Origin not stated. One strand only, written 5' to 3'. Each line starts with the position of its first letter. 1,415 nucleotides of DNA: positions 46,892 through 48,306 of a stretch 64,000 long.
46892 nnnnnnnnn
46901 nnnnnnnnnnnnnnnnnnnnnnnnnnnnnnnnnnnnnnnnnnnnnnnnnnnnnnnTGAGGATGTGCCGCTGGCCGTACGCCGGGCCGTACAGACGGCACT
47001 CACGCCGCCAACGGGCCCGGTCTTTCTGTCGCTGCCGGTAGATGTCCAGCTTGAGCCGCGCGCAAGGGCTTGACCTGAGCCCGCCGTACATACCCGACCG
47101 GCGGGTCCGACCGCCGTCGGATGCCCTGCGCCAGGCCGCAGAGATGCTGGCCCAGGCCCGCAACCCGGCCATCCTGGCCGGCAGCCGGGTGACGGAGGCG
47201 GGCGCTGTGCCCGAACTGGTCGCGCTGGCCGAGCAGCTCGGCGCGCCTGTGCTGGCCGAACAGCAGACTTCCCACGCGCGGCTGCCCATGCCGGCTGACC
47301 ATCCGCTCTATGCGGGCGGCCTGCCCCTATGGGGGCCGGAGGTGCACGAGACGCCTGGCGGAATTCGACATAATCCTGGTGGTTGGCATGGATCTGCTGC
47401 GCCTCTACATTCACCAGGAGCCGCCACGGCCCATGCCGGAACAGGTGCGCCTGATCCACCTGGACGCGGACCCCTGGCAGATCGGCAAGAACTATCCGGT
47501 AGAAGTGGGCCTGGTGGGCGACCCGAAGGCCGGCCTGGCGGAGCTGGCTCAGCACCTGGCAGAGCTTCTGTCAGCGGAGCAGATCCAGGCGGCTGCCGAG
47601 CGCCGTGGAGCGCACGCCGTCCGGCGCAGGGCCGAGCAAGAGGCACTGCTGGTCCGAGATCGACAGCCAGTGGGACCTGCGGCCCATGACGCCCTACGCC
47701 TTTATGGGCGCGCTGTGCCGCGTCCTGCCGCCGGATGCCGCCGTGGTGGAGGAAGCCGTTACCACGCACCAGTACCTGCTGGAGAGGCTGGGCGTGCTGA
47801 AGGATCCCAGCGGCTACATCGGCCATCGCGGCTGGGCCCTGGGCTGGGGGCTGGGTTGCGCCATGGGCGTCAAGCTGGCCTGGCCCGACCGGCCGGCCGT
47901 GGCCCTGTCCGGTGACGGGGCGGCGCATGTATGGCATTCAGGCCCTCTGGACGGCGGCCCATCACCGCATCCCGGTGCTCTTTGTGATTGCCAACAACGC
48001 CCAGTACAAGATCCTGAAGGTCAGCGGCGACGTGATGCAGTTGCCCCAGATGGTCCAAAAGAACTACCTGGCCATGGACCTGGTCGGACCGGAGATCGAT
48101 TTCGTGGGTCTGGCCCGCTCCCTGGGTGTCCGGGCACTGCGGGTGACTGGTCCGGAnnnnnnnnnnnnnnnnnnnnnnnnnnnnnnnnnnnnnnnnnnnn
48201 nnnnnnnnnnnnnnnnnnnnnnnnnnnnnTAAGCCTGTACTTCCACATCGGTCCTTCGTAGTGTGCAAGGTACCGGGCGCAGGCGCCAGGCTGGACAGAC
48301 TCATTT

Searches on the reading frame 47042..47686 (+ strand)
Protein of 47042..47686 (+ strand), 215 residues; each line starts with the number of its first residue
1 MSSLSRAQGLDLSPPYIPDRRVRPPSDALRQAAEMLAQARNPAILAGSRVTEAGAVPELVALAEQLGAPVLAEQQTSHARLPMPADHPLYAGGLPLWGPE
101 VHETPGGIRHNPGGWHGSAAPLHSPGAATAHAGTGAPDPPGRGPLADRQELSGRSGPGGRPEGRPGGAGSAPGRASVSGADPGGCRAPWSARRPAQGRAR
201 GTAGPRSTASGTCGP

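Call 64: search_protein_families(library=pfam, max_evalue=0.001, proteins=[window:47042-47686:+])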
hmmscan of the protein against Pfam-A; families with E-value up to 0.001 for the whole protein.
window:47042-47686:+ (215 aa): 1 family
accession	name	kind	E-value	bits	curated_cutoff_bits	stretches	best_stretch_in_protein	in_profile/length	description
PF00205.28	TPP_enzyme_M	-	2.8e-14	53.4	30.4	1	30-98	2-67/137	Thiamine pyrophosphate enzyme, central domain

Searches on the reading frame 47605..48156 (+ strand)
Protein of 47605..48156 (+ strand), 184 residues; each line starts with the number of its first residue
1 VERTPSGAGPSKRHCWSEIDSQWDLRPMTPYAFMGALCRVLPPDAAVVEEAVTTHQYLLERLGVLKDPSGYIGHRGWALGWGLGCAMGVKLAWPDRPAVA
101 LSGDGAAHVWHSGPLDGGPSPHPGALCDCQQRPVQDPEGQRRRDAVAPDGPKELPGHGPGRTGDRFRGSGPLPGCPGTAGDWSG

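Call 64: search_protein_families(library=pfam, max_evalue=0.001, proteins=[window:47605-48156:+])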
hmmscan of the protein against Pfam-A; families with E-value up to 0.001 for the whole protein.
window:47605-48156:+ (184 aa): 1 family
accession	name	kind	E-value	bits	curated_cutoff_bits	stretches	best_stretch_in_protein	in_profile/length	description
PF02775.26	TPP_enzyme_C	-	7.8e-07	29.4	21.9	1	53-107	3-58/151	Thiamine pyrophosphate enzyme, C-terminal TPP binding domain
